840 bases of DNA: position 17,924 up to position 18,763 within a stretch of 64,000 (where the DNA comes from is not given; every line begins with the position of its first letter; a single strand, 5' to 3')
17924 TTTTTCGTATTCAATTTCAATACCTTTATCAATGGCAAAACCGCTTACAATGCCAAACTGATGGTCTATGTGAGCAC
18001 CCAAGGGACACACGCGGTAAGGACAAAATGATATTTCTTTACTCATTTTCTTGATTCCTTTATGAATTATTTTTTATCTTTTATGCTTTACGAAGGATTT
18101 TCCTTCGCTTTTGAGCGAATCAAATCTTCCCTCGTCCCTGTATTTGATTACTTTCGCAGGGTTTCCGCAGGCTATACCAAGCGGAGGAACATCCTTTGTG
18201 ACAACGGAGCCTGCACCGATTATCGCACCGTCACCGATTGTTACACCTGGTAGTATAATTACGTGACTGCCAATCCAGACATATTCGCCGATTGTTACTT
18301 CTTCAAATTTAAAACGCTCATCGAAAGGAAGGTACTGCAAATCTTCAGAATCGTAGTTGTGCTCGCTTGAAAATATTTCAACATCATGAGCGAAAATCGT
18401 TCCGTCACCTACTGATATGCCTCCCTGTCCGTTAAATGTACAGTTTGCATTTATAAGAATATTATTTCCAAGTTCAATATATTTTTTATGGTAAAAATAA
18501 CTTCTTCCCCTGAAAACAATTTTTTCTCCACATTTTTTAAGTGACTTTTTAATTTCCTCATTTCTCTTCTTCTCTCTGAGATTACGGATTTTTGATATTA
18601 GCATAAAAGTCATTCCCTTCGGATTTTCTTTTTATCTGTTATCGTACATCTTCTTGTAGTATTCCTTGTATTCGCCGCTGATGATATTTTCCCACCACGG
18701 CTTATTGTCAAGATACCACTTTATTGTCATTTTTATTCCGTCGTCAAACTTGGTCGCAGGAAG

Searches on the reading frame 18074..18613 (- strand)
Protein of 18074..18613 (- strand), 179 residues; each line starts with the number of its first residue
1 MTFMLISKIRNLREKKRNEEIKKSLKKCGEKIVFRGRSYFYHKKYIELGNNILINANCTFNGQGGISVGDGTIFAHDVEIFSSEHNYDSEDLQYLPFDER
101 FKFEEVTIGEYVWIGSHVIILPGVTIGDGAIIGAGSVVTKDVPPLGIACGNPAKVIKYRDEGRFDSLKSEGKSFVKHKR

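Call 4: search_protein_families(library=pfam, proteins=[window:18074-18613:-], max_evalue=0.01)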
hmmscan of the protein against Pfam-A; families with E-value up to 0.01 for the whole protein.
window:18074-18613:- (179 aa): 2 families
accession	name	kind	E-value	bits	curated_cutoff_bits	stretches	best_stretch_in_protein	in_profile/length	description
PF00132.30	Hexapep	-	9.6e-13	47.7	27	1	106-140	2-36/36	Bacterial transferase hexapeptide (six repeats)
PF14602.12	Hexapep_2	-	9.9e-08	32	27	1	106-140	2-34/34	Hexapeptide repeat of succinyl-transferase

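Call 5: search_protein_families(library=ncbifam, proteins=[window:18074-18613:-], max_evalue=0.001)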
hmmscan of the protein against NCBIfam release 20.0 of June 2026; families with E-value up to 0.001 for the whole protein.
window:18074-18613:- (179 aa): 44 families (the best 25 are shown)
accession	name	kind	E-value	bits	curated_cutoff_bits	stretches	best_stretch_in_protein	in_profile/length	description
NF007076.0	PRK09527.1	equivalog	2.2e-28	99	347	1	14-158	44-184/203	galactoside O-acetyltransferase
NF007240.0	PRK09677.1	equivalog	1.2e-25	90.2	243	1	41-161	61-186/192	putative lipopolysaccharide biosynthesis O-acetyl transferase WbbJ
NF007499.0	PRK10092.1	equivalog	5.5e-23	81.7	314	1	16-157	45-181/183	maltose O-acetyltransferase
NF000311.1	Vat_ABCDEFH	equivalog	1.2e-21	77.3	300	1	80-160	90-165/201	Vat family streptogramin A O-acetyltransferase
NF058585.1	HptprglPActTf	PfamEq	4.3e-21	75.2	300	1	100-163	101-164/172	heptaprenylglyceryl phosphate O-acetyltransferase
TIGR03308.1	phn_thr-fam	hypoth_equivalog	4.1e-20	72.5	201.65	1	97-159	100-162/204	phosphonate metabolim protein, transferase hexapeptide repeat family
NF007797.0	PRK10502.1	subfamily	5.3e-20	71.8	192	1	27-159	54-179/183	WcaF family extracellular polysaccharide biosynthesis acetyltransferase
NF000101.1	stregram_VatA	exception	8.3e-18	64.8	450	1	104-159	117-172/219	streptogramin A O-acetyltransferase Vat(A)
NF000490.1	chloram_CatB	equivalog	9.4e-18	64.3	350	1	102-159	107-164/210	type B chloramphenicol O-acetyltransferase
NF033468.1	stregram_VatI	exception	1.3e-17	64.2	415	1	48-159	62-166/208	streptogramin A O-acetyltransferase Vat(I)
NF000504.1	stregram_VatH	exception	3.4e-17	63.1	475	1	48-159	67-171/216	streptogramin A O-acetyltransferase Vat(H)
NF000097.1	stregram_VatC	exception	5.8e-17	62.3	425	1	46-159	66-172/212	streptogramin A O-acetyltransferase Vat(C)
NF000111.1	stregram_VatD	exception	3.5e-16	59.6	400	1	64-159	79-167/209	streptogramin A O-acetyltransferase Vat(D)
TIGR03570.1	NeuD_NnaD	subfamily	4.6e-16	59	160.8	1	43-154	97-202/202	NeuD/PglB/VioB family sugar acetyltransferase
NF000147.1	stregram_VatF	exception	7.6e-16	58.3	400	1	104-159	119-174/221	streptogramin A O-acetyltransferase Vat(F)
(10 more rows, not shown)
